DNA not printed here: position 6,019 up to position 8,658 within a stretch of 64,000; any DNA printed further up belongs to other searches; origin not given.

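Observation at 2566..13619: Three divergent paralogues of an uncharacterised secreted PDZ / alpha-alpha-toroid-like / HEAT-repeat protein, interleaved with a SASA O-acetylesterase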

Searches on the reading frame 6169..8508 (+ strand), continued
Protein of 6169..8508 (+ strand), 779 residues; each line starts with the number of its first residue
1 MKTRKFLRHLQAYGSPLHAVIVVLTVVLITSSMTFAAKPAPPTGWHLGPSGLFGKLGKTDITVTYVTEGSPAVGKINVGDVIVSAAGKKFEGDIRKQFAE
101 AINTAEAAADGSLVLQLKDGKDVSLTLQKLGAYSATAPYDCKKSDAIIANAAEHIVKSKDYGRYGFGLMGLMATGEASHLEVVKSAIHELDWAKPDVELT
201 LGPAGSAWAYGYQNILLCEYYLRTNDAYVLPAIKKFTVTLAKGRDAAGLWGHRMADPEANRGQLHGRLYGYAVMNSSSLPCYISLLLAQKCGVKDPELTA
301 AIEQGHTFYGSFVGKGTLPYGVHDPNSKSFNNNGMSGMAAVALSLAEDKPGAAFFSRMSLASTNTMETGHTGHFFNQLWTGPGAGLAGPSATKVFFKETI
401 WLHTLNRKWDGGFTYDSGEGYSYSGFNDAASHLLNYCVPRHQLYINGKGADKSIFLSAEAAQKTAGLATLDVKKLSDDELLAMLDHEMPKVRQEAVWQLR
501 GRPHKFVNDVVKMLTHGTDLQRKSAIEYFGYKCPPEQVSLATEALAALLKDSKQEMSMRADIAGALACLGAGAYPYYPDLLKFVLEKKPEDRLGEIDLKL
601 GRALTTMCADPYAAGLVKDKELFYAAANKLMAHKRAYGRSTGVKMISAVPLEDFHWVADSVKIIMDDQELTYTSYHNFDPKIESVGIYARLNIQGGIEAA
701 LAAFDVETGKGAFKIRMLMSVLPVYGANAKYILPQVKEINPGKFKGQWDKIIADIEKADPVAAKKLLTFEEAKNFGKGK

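Call 48: search_protein_families(library=pfam, proteins=[L058:1484-2899:-, L033:2679-5522:+, L027:7055-9580:-, L032:17682-19568:-, L051:989-2059:+, L025:6646-8997:+, L026:1541-2395:-, L047:4766-5695:-, L047:5622-7997:+], max_evalue=0.001)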
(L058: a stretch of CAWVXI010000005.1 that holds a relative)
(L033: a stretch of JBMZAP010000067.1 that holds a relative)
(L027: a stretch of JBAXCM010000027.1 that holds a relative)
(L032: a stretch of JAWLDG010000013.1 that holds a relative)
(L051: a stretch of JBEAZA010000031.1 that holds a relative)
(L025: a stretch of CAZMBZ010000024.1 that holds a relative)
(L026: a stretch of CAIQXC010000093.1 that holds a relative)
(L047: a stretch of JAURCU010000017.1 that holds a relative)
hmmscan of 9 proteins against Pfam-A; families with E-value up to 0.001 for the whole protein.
L058:1484-2899:- (471 aa): 3 families
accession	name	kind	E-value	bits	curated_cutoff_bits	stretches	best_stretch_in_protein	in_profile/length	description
PF00884.28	Sulfatase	-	8.4e-56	189.9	25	1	27-339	1-300/301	Sulfatase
PF16347.10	SGSH_C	-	6.1e-11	43.1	29.3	1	300-429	13-144/154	N-sulphoglucosamine sulphohydrolase, C-terminal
PF01663.27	Phosphodiest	-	9e-05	22.7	23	1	50-279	18-220/342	Type I phosphodiesterase / nucleotide pyrophosphatase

L033:2679-5522:+ (947 aa): 1 family
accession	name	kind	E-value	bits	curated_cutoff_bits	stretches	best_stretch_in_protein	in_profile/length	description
PF03629.24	SASA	-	1.3e-07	31.9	24.8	1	120-243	3-111/226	Carbohydrate esterase, sialic acid-specific acetylesterase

L027:7055-9580:- (841 aa): 3 families
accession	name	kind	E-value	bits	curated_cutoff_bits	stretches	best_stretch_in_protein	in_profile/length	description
PF18582.6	HZS_alpha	-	2.3e-21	76.6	26.6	1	572-660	3-98/98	Hydrazine synthase alpha subunit middle domain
PF07676.18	PD40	-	3.3e-05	24.1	20.9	0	269-305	2-37/38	WD40-like Beta Propeller Repeat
PF13442.11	Cytochrome_CBB3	-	0.00034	21.3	27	0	700-727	9-36/68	Cytochrome C oxidase, cbb3-type, subunit III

L032:17682-19568:- (628 aa): 0 families

L051:989-2059:+ (356 aa): 3 families
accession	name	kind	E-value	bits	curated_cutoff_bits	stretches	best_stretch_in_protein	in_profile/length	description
PF13377.12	Peripla_BP_3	-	6.3e-13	49.6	26.5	1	190-334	1-150/167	Periplasmic binding protein-like domain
PF00392.27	GntR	-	2.1e-05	24.5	27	1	29-61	23-55/64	Bacterial regulatory proteins, gntR family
PF00532.27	Peripla_BP_1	-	0.00019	21.5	22.2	1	130-289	48-213/281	Periplasmic binding proteins and sugar binding domain of LacI family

L025:6646-8997:+ (783 aa): 2 families
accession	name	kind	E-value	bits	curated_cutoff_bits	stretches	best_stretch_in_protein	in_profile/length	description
PF22124.2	Glyco_hydro_95_cat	-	7.9e-20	71.6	27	1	336-596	47-324/408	Glycosyl hydrolase family 95 catalytic domain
PF21307.2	Glyco_hydro_95_C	-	2e-09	38.2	27.6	1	686-774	4-91/94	Glycoside hydrolase family 95, C-terminal domain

L026:1541-2395:- (284 aa): 1 family
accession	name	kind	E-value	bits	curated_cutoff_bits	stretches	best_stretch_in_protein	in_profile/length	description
PF01261.30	AP_endonuc_2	-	1.4e-28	100.7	31.1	1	53-280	1-247/249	Xylose isomerase-like TIM barrel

L047:4766-5695:- (309 aa): 1 family
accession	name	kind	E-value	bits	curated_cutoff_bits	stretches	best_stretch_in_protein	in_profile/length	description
PF09995.15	MPAB_Lcp_cat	-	1.8e-45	156.2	23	1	48-257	1-213/231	ER-bound oxygenase mpaB/B'/Rubber oxygenase, catalytic domain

L047:5622-7997:+ (791 aa): 1 family
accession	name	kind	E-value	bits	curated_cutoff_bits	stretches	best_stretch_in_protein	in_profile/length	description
PF01841.26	Transglut_core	-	3e-06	27.9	23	1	429-482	46-103/108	Transglutaminase-like superfamily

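Call 78: search_protein_families(library=pfam, alignment_id=A4, max_evalue=0.00001)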
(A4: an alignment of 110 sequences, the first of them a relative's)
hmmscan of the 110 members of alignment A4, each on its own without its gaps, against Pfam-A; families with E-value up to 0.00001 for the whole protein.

A. member 1, L008:13172-13822:- (216 aa): 0 families

B. families by the number of members that match (of 110 scanned): 116 families (the first 25 are shown)
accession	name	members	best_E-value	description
PF13377.12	Peripla_BP_3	7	1.3e-31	Periplasmic binding protein-like domain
PF01261.30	AP_endonuc_2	4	3.4e-34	Xylose isomerase-like TIM barrel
PF22124.2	Glyco_hydro_95_cat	3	7.4e-181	Glycosyl hydrolase family 95 catalytic domain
PF14498.12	Glyco_hyd_65N_2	3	3.9e-71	Glycosyl hydrolase family 65, N-terminal domain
PF18582.6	HZS_alpha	3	2.1e-32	Hydrazine synthase alpha subunit middle domain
PF21307.2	Glyco_hydro_95_C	3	3.1e-30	Glycoside hydrolase family 95, C-terminal domain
PF13472.12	Lipase_GDSL_2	3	1.4e-15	GDSL-like Lipase/Acylhydrolase family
PF00392.27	GntR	3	1.7e-08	Bacterial regulatory proteins, gntR family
PF22422.2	MGH1-like_GH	2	1.5e-77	Mannosylglycerate hydrolase MGH1-like glycoside hydrolase domain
PF07479.19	NAD_Gly3P_dh_C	2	9.7e-57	NAD-dependent glycerol-3-phosphate dehydrogenase C-terminus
PF03781.23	FGE-sulfatase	2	2.3e-42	Sulfatase-modifying factor enzyme 1-like domain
PF01210.29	NAD_Gly3P_dh_N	2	1.4e-37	NAD-dependent glycerol-3-phosphate dehydrogenase N-terminus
PF01120.23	Alpha_L_fucos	2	7e-37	Alpha-L-fucosidase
PF00532.27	Peripla_BP_1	2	6.7e-30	Periplasmic binding proteins and sugar binding domain of LacI family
PF17815.7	PDZ_3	2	4.3e-26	PDZ domain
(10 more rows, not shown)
